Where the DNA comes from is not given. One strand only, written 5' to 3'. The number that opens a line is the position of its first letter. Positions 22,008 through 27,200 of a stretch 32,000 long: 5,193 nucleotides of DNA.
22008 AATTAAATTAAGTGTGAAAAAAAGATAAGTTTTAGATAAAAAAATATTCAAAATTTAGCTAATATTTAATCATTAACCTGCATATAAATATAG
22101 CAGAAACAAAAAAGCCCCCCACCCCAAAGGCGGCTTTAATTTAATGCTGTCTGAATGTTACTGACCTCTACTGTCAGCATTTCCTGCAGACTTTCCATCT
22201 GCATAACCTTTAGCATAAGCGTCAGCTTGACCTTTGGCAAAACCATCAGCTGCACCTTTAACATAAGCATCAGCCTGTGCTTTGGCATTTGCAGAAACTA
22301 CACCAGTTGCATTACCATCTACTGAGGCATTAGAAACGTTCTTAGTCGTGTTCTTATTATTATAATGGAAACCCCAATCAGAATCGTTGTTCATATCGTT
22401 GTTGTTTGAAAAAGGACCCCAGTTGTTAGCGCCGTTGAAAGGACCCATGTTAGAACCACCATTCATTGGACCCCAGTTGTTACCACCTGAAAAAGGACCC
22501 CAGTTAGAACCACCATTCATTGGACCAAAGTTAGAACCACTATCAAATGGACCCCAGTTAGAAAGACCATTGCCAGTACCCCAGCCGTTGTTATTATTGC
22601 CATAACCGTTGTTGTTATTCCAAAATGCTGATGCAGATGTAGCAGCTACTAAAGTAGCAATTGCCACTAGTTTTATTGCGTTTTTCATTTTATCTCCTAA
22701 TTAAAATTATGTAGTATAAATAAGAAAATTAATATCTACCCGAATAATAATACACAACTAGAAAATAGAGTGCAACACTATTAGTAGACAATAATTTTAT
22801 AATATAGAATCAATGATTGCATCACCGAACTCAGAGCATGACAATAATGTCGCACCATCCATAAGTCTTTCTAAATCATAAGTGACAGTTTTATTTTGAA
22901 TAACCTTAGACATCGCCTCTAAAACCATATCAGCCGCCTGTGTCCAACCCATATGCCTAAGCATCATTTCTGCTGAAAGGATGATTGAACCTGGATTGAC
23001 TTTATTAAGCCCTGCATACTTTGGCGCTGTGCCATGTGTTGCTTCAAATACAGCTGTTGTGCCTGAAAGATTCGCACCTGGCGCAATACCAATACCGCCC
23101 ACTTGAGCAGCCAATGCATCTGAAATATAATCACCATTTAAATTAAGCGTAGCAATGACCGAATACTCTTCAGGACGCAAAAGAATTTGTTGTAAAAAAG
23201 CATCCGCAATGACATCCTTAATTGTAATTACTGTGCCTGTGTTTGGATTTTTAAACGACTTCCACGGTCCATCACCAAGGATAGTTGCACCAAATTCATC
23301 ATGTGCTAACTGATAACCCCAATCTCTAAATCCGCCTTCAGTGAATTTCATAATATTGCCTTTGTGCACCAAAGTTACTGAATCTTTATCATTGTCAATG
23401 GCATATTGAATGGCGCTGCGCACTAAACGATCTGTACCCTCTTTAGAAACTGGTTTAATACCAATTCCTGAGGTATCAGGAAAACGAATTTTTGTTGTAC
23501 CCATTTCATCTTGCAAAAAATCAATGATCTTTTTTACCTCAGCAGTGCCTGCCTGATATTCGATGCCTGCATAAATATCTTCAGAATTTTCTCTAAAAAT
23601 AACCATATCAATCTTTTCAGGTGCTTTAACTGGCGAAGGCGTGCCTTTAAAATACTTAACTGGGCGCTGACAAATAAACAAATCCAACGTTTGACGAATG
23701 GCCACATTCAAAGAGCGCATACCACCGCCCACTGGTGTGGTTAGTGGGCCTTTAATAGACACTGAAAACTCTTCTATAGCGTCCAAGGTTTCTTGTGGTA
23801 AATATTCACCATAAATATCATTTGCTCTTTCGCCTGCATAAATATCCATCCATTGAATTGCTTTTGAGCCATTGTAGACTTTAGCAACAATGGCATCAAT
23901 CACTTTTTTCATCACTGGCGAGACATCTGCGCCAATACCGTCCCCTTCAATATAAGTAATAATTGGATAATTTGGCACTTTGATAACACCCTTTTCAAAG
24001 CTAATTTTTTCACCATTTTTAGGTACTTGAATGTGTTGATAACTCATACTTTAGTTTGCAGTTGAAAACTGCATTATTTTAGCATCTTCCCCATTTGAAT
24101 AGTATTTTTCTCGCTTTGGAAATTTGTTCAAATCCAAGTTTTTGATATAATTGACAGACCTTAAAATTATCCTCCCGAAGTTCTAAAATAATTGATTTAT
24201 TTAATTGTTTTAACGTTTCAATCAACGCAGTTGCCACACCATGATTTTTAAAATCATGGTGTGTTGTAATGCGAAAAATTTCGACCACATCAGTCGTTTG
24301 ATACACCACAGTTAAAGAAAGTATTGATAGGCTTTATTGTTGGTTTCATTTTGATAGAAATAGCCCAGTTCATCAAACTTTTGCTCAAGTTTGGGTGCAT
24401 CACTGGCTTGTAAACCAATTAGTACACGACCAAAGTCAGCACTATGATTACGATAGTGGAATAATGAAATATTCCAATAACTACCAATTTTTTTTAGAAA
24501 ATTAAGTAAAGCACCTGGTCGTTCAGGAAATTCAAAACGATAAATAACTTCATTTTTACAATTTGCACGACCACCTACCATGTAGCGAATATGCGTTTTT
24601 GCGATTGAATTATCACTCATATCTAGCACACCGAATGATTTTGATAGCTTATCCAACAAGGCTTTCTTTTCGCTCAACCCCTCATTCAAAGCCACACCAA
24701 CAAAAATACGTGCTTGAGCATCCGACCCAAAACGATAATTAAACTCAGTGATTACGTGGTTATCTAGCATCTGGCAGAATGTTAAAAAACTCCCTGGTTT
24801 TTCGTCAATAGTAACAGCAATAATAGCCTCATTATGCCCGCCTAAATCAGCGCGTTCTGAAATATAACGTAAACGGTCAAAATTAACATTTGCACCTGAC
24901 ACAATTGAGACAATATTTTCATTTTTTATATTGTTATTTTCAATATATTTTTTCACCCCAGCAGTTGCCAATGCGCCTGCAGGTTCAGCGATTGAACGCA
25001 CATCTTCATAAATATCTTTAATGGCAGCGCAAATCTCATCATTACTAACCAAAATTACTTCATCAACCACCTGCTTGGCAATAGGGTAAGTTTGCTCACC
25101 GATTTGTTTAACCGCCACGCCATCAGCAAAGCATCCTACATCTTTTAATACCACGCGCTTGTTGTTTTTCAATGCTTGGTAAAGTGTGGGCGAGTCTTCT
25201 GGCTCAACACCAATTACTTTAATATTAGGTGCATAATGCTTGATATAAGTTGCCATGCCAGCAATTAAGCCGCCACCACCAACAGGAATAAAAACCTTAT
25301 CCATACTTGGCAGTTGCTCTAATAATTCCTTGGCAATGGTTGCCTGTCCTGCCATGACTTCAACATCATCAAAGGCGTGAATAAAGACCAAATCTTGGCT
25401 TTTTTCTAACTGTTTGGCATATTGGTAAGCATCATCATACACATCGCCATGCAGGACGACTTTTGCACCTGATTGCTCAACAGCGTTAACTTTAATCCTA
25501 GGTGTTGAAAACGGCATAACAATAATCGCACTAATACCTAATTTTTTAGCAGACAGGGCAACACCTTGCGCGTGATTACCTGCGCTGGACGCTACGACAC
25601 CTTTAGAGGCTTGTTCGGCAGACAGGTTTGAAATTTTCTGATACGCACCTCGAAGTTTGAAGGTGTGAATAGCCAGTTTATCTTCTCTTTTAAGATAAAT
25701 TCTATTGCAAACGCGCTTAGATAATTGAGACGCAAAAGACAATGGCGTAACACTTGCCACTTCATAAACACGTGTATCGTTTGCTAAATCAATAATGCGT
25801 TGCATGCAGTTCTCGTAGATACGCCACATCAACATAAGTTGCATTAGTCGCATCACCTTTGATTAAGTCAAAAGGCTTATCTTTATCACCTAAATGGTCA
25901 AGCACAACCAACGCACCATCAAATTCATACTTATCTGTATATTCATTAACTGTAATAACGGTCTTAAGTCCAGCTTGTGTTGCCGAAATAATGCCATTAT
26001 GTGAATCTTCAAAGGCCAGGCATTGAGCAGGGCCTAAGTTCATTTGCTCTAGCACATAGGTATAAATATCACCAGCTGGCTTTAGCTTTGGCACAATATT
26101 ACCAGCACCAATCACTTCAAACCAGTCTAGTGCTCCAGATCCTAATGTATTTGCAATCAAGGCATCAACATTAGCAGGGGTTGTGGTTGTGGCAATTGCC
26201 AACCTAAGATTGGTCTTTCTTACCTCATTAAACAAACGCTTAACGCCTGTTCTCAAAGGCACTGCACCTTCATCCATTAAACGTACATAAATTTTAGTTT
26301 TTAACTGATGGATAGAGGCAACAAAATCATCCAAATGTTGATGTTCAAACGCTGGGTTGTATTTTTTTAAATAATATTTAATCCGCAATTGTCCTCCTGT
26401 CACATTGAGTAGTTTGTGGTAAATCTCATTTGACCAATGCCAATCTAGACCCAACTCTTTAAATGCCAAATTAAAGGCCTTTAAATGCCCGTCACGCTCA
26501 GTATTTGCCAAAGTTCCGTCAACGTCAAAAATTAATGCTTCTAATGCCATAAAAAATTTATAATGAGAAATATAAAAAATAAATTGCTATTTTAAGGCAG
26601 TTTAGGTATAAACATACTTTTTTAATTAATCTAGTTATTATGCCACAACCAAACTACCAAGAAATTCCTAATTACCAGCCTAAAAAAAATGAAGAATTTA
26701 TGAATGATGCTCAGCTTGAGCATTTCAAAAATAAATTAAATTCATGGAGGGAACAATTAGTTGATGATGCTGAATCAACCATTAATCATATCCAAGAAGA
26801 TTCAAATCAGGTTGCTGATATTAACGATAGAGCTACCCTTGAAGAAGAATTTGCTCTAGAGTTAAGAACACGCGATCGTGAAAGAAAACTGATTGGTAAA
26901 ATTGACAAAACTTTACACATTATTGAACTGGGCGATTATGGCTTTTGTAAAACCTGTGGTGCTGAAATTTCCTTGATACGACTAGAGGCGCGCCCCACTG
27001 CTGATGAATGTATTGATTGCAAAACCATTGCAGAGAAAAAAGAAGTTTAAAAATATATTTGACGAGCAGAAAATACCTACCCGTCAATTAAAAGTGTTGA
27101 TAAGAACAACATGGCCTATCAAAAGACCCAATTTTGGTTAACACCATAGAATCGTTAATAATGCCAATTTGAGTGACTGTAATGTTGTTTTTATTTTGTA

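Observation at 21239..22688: Tandem paralogues encoding secreted GNW-repeat proteins with a 334-bp identical core: possible sulfur-globule-type structural proteins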

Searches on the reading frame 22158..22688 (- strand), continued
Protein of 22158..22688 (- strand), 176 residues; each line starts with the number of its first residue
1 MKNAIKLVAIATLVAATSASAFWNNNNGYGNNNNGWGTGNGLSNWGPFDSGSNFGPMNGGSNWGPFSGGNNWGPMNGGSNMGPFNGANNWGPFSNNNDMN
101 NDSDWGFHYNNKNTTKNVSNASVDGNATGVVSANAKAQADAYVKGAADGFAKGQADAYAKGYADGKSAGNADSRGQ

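Call 68: search_solved_structures(query=A2, max_evalue=1)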
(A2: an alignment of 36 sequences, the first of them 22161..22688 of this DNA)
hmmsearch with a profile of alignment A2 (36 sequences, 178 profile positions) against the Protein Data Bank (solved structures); distinct sequences matched with E-value up to 1: 3.
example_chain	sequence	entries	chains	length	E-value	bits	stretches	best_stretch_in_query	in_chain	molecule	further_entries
7abf_A4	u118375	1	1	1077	0.12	15.5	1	114-167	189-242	Transcription elongation regulator 1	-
7abg_A4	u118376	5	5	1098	0.13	15.5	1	114-167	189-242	Transcription elongation regulator 1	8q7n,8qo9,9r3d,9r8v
3b7c_A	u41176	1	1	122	0.92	12.7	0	139-166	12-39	Uncharacterized protein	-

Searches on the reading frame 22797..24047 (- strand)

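Call 7: search_protein_families(library=pfam, proteins=[window:22797-24047:-], max_evalue=0.01)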
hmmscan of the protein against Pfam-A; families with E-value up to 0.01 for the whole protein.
window:22797-24047:- (416 aa): 1 family
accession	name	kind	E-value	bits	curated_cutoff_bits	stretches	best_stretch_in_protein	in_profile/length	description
PF00180.25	Iso_dh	-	2.8e-89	300.2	27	1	30-411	2-348/348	Isocitrate/isopropylmalate dehydrogenase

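Call 8: search_protein_families(library=ncbifam, proteins=[window:22797-24047:-], max_evalue=0.01)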
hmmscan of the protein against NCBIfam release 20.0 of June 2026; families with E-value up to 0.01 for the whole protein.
window:22797-24047:- (416 aa): 17 families
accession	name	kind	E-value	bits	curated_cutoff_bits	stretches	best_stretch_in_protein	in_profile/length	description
NF005425.0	PRK07006.1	equivalog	3.1e-222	737.7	490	1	3-414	2-415/416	NADP-dependent isocitrate dehydrogenase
TIGR00183.1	prok_nadp_idh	equivalog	1.2e-213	709.5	567.3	1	3-414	2-415/417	isocitrate dehydrogenase (NADP(+))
NF005610.0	PRK07362.1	equivalog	4.2e-160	533.5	585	2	2-256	3-266/474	NADP-dependent isocitrate dehydrogenase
NF005036.0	PRK06451.1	equivalog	1.6e-141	471.8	484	1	7-415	3-408/412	NADP-dependent isocitrate dehydrogenase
NF006673.0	PRK09222.1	equivalog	9e-71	239.3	509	3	274-414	200-340/482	NADP-dependent isocitrate dehydrogenase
NF006529.0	PRK08997.1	equivalog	4.7e-67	226.3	510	2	30-243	6-188/335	isocitrate dehydrogenase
TIGR02088.1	LEU3_arch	subfamily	1e-64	218.9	409.8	3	273-392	191-310/324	isopropylmalate/isohomocitrate dehydrogenases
NF040626.1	AksF2_Meth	equivalog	1.7e-56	191.9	540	3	274-392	194-313/333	homoisocitrate dehydrogenase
TIGR02924.1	ICDH_alpha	equivalog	2.5e-55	188.4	561.35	2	196-415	138-337/473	isocitrate dehydrogenase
TIGR00175.1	mito_nad_idh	equivalog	8.3e-54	183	432.4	2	197-414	140-333/334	isocitrate dehydrogenase (NAD(+))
NF040619.1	AksF_Meth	equivalog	1.5e-50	172.3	500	2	195-393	151-331/343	homoisocitrate dehydrogenase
NF002898.0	PRK03437.1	equivalog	4.3e-46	157.8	393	2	282-412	219-342/347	3-isopropylmalate dehydrogenase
NF006048.0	PRK08194.1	equivalog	2.8e-36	125.3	501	2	276-392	213-332/352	tartrate dehydrogenase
TIGR02089.1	TTC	equivalog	8.4e-36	123.6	470.4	2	274-393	214-336/352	tartrate dehydrogenase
NF040855.1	iso_homocit_dh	equivalog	1.1e-30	107.1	680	2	274-393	186-303/345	isocitrate--homoisocitrate dehydrogenase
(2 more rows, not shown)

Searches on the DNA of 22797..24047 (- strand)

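Call 10: search_dna_similar(query=window:22797-24047:-, collection=plasmids, mode=near, max_rows=5)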
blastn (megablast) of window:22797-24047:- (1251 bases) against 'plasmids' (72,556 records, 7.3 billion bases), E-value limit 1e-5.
No match.

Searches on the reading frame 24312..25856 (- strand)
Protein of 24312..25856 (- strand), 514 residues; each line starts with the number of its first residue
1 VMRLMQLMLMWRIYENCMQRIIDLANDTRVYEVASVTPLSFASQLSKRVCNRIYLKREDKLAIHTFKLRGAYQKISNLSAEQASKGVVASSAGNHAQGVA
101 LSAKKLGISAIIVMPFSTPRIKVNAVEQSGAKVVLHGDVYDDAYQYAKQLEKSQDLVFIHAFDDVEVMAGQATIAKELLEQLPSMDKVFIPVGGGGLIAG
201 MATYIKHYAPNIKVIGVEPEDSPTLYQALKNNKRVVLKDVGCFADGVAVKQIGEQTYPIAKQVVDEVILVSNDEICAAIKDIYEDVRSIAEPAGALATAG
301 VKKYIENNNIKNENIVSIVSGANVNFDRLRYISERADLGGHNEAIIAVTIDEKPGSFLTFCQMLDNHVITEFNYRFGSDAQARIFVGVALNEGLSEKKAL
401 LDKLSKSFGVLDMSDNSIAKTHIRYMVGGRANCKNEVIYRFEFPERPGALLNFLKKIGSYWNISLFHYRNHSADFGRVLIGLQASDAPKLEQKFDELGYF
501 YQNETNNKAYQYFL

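Call 7: search_protein_families(library=pfam, proteins=[window:24312-25856:-], max_evalue=0.01)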
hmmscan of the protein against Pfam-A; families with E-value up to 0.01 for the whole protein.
window:24312-25856:- (514 aa): 2 families
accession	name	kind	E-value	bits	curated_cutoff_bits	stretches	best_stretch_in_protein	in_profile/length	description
PF00291.31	PALP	-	1.9e-75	254.4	35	1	35-321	6-295/295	Pyridoxal-phosphate dependent enzyme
PF00585.24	Thr_dehydrat_C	-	1.1e-42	144.2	27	2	428-514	2-91/91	C-terminal regulatory domain of Threonine dehydratase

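Call 8: search_protein_families(library=ncbifam, proteins=[window:24312-25856:-], max_evalue=0.01)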
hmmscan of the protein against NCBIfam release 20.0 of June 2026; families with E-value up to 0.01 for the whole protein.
window:24312-25856:- (514 aa): 48 families (the best 25 are shown)
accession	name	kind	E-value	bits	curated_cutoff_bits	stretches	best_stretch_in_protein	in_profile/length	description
NF006674.0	PRK09224.1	subfamily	1.1e-221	737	577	1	21-514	10-507/508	threonine ammonia-lyase IlvA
TIGR01124.1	ilvA_2Cterm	equivalog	2.7e-215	715.7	411.3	1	27-514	8-499/499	threonine ammonia-lyase, biosynthetic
NF009130.0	PRK12483.1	subfamily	7.6e-208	691.3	801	1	24-514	25-520/521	threonine ammonia-lyase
NF006390.0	PRK08639.1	equivalog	2.4e-111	372.7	421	2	27-407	16-400/418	threonine ammonia-lyase IlvA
TIGR02079.1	THD1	equivalog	8.9e-104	347.5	440.55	2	28-410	8-396/410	threonine ammonia-lyase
TIGR01127.1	ilvA_1Cterm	equivalog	8.5e-102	341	378.75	1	37-364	1-326/380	threonine ammonia-lyase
NF005600.0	PRK07334.1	equivalog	2.6e-89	299.6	496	1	29-367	21-355/408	threonine ammonia-lyase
NF006389.0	PRK08638.1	equivalog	1.4e-88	297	453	1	28-335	19-326/333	bifunctional threonine ammonia-lyase/L-serine ammonia-lyase TdcB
NF005454.0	PRK07048.1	equivalog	3.1e-74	250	452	1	26-330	15-317/324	threo-3-hydroxy-L-aspartate ammonia-lyase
NF005292.0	PRK06815.1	equivalog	6.1e-73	245.6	371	1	28-331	13-315/320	threonine/serine dehydratase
NF005680.0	PRK07476.1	equivalog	1.6e-70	237.7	413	1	27-332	14-319/326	hydroxyectoine utilization dehydratase EutB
NF006094.0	PRK08246.1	subfamily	1.2e-68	231.8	331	1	28-329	15-309/310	serine/threonine dehydratase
TIGR02991.1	ectoine_eutB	equivalog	4.9e-64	216.3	413.35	1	28-330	11-312/317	hydroxyectoine utilization dehydratase EutB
NF045641.2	BHydaspDhtseBhcB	equivalog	1e-57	195.7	550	1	26-330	10-311/312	beta-hydroxyaspartate dehydratase BhcB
NF004771.0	PRK06110.1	equivalog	3.8e-54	184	317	1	28-330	13-313/323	threonine dehydratase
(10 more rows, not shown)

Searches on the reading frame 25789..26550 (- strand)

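Call 7: search_protein_families(library=pfam, proteins=[window:25789-26550:-], max_evalue=0.01)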
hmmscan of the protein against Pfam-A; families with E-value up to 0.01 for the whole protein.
window:25789-26550:- (253 aa): 3 families
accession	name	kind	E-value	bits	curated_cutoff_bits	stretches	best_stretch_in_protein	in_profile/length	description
PF13419.12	HAD_2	-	9.8e-25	88.1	23.8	1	6-198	1-176/178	Haloacid dehalogenase-like hydrolase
PF00702.32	Hydrolase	-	1.1e-22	81.8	26.4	1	4-194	2-191/191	haloacid dehalogenase-like hydrolase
PF12710.13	HAD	-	0.0013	19.6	27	1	7-137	2-123/189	haloacid dehalogenase-like hydrolase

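Call 8: search_protein_families(library=ncbifam, proteins=[window:25789-26550:-], max_evalue=0.01)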
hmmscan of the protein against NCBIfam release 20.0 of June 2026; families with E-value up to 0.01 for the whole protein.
window:25789-26550:- (253 aa): 26 families (the best 25 are shown)
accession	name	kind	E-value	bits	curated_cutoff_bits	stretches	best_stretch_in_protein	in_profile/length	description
TIGR02009.1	PGMB-YQAB-SF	subfamily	1.1e-23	84.4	153.35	1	4-198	2-184/186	beta-phosphoglucomutase family hydrolase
NF046057.1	bifunc_MtlD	equivalog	2.9e-19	68.9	800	1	3-199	7-190/683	bifunctional mannitol-1-phosphate dehydrogenase/phosphatase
TIGR01990.1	bPGM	equivalog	1.5e-17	64.2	189.4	1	3-198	1-184/187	beta-phosphoglucomutase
NF008087.0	PRK10826.1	equivalog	8.3e-16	58.3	191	1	3-202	7-193/222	hexitol phosphatase HxpB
TIGR01509.1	HAD-SF-IA-v3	subfamily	8.7e-15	55.2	29.4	1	154-199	108-153/154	HAD-IA family hydrolase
NF009695.0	PRK13222.1-2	equivalog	5.5e-14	52.2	225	1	3-204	6-197/226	phosphoglycolate phosphatase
NF008000.0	PRK10725.1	equivalog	1.1e-12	48.4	215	1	4-198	6-183/188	fructose-1-phosphate/6-phosphogluconate phosphatase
NF009697.0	PRK13222.1-4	equivalog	3.4e-11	42.9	327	1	2-201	6-194/232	phosphoglycolate phosphatase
TIGR02253.1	CTE7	subfamily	3.7e-11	43.2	169.75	1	4-206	3-199/221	TIGR02253 family HAD-type hydrolase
NF009804.0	PRK13288.1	equivalog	3.7e-10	39.6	218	1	1-199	1-180/215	pyrophosphatase PpaX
TIGR01449.2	PGP_bact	equivalog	5.4e-10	39.2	180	1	7-220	2-206/213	phosphoglycolate phosphatase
NF053653.1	InDiPhoBT2121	equivalog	7.2e-10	38.8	245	1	4-198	2-184/216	inorganic diphosphatase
NF008610.0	PRK11587.1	equivalog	1.8e-09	37.3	282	1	4-221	4-201/219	sugar phosphatase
TIGR01454.1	AHBA_synth_RP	hypoth_equivalog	2.7e-09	37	246.65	1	90-209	69-183/205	AHBA synthesis associated protein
NF009694.0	PRK13222.1-1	equivalog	1.6e-07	30.9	415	1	77-202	91-212/252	phosphoglycolate phosphatase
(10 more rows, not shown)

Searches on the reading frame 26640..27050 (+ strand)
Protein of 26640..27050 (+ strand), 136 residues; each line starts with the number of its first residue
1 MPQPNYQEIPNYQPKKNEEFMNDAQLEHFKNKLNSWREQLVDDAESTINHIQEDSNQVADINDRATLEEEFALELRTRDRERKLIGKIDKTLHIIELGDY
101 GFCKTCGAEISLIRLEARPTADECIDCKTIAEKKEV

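Call 7: search_protein_families(library=pfam, proteins=[window:26640-27050:+], max_evalue=0.01)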
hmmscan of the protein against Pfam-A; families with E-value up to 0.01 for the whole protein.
window:26640-27050:+ (136 aa): 2 families
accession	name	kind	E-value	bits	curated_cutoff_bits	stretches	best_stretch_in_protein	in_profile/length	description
PF21157.2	DksA_N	-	2.6e-30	104.9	27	1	25-95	1-71/71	DnaK suppressor protein DksA, N-terminal domain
PF01258.23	zf-dskA_traR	-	3.7e-08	33.7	24.9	1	98-133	1-36/36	Prokaryotic dksA/traR C4-type zinc finger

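Call 8: search_protein_families(library=ncbifam, proteins=[window:26640-27050:+], max_evalue=0.01)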
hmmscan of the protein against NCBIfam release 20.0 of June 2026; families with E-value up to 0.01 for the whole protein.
window:26640-27050:+ (136 aa): 6 families
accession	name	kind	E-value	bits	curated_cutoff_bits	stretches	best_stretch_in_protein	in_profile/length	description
NF008045.0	PRK10778.1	equivalog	6e-50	169.4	289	1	10-135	21-146/151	RNA polymerase-binding protein DksA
TIGR02420.1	dksA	equivalog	1.3e-45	154.4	115.5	1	21-129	1-109/110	RNA polymerase-binding protein DksA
NF033459.1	DksA_like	equivalog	1.1e-19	70.8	105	1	25-134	2-112/113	RNA polymerase-binding protein DksA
TIGR02890.1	bacill_yteA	subfamily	7.4e-15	55.4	134.4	1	25-133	2-119/159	regulatory protein, yteA family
TIGR02419.1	C4_traR_proteo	subfamily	1.3e-08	35.3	59.7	1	72-132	6-64/64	phage/conjugal plasmid C-4 type zinc finger protein, TraR family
NF008243.0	PRK11019.1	equivalog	0.0079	16.6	96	0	100-134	36-70/88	DksA/TraR family C4-type zinc finger protein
